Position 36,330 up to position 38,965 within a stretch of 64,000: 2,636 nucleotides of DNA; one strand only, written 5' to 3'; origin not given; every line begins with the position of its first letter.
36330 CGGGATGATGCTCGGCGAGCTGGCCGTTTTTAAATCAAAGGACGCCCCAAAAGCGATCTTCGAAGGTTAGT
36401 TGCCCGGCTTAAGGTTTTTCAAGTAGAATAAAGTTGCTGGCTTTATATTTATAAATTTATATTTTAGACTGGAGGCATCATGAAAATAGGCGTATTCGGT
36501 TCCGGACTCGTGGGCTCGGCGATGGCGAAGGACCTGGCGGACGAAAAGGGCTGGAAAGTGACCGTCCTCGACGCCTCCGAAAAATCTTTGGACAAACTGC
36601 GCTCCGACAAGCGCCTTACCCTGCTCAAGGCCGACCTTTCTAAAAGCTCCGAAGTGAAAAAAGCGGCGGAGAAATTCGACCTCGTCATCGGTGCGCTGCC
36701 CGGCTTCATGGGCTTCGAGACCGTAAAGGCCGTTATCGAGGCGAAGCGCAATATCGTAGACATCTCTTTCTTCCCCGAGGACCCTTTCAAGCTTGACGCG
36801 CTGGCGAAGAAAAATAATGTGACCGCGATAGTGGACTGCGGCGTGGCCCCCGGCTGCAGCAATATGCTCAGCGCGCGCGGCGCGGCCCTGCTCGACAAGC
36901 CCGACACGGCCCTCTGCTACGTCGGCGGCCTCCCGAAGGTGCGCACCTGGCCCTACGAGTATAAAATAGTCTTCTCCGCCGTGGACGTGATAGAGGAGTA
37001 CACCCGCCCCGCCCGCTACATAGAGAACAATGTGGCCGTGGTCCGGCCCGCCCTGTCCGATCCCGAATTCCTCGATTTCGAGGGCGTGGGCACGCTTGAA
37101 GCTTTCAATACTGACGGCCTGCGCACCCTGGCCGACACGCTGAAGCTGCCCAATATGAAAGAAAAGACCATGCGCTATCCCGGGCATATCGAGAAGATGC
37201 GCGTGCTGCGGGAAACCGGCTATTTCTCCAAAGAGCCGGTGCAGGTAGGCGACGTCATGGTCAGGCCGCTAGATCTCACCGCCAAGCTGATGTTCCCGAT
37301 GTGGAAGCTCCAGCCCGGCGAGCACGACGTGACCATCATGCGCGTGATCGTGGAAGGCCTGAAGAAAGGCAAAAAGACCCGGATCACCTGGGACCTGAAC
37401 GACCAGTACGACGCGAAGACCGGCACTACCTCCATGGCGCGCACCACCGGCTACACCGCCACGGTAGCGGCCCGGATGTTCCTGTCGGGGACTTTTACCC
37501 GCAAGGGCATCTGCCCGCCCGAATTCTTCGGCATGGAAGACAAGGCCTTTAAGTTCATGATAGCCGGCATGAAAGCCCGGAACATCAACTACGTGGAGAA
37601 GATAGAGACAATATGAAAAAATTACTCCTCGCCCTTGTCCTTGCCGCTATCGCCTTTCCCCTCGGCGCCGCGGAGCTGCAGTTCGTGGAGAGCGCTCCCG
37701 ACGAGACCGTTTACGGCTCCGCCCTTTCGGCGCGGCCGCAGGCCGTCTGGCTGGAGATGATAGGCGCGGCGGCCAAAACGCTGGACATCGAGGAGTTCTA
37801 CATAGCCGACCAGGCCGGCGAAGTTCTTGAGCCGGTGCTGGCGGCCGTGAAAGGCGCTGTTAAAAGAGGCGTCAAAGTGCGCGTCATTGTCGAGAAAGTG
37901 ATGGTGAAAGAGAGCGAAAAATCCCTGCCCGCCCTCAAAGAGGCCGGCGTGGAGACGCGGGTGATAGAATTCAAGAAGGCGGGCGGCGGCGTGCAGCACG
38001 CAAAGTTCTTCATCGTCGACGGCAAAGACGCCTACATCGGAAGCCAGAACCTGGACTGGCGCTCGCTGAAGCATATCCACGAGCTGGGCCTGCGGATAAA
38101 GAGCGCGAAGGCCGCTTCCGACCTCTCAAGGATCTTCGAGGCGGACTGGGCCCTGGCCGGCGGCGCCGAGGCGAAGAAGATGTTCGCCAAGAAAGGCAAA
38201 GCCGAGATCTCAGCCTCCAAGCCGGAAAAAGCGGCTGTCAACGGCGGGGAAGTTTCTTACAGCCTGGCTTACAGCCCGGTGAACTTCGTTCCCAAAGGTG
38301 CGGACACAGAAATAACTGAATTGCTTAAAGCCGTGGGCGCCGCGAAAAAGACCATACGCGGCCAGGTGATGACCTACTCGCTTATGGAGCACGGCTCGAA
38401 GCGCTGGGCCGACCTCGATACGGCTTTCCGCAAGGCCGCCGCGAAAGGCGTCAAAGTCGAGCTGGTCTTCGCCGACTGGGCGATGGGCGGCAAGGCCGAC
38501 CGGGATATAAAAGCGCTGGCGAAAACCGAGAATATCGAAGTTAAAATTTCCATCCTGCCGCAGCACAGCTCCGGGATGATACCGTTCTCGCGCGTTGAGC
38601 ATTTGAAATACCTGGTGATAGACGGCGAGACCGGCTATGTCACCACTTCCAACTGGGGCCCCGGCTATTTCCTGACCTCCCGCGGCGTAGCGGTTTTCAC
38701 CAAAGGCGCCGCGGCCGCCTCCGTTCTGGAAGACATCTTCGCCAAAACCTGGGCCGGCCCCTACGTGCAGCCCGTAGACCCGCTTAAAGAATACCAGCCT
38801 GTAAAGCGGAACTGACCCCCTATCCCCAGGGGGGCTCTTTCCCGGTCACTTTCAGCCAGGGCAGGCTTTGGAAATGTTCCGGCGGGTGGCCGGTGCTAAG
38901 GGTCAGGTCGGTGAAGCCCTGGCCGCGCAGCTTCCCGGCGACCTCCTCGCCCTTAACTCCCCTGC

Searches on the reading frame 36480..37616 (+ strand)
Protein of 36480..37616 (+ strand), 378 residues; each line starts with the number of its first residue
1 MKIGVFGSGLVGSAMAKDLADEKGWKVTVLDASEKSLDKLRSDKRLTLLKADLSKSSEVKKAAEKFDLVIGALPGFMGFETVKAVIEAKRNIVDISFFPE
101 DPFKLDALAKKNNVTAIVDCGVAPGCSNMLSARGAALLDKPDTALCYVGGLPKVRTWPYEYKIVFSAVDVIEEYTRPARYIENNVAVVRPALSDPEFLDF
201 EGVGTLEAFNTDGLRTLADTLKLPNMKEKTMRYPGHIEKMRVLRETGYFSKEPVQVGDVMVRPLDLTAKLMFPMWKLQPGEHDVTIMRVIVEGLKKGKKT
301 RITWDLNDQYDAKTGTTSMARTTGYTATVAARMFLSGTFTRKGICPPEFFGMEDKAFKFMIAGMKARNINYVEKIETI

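Call 37: search_protein_families(library=pfam, proteins=[window:36480-37616:+], max_evalue=0.0001)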
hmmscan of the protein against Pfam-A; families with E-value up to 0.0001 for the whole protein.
window:36480-37616:+ (378 aa): 8 families
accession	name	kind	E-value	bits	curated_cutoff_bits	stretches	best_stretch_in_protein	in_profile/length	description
PF16653.10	Sacchrp_dh_C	-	1.8e-46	159.9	31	1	121-365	1-261/265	Saccharopine dehydrogenase C-terminal domain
PF03435.24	Sacchrp_dh_NADP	-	1.8e-15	57.8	25.1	1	3-117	1-129/129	Saccharopine dehydrogenase NADP binding domain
PF13460.12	NAD_binding_10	-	1.7e-07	31.7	27.2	1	7-88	2-84/184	NAD(P)H-binding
PF01262.27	AlaDh_PNT_C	-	7e-06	26.1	23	1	2-72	30-99/214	Alanine dehydrogenase/PNT, C-terminal domain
PF03446.21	NAD_binding_2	-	1e-05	26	21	1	2-89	1-76/161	NAD binding domain of 6-phosphogluconate dehydrogenase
PF01118.30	Semialdhyde_dh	-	2.2e-05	25.3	26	1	2-96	1-97/121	Semialdehyde dehydrogenase, NAD binding domain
PF02254.24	TrkA_N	-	5.1e-05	24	23.8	0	5-74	3-71/116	TrkA-N domain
PF03721.20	UDPG_MGDP_dh_N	-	5.8e-05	23.2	27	0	1-56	1-54/187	UDP-glucose/GDP-mannose dehydrogenase family, NAD binding domain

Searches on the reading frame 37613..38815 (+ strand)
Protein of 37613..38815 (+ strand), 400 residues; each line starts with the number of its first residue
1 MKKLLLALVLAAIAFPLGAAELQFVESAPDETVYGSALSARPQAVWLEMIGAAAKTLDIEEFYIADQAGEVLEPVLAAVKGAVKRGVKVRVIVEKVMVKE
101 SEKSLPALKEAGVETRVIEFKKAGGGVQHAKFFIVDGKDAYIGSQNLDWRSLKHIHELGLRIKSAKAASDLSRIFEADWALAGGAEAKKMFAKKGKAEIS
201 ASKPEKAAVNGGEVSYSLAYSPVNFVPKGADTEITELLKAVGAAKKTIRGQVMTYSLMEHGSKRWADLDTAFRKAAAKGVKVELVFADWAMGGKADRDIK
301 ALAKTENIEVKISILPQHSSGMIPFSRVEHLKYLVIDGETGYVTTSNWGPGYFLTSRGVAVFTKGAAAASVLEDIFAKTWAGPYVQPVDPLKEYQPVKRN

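Call 37: search_protein_families(library=pfam, proteins=[window:37613-38815:+], max_evalue=0.0001)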
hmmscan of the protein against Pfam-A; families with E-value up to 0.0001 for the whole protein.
window:37613-38815:+ (400 aa): 3 families
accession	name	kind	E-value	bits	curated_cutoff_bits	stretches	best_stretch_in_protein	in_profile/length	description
PF13091.12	PLDc_2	-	4.8e-38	130.4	27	2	47-179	2-132/132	PLD-like domain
PF00614.28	PLDc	-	2e-14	53.3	21.9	1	125-151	2-28/28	Phospholipase D Active site motif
PF13918.12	PLDc_3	-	6.1e-07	29.7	27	1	151-290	1-145/180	PLD-like domain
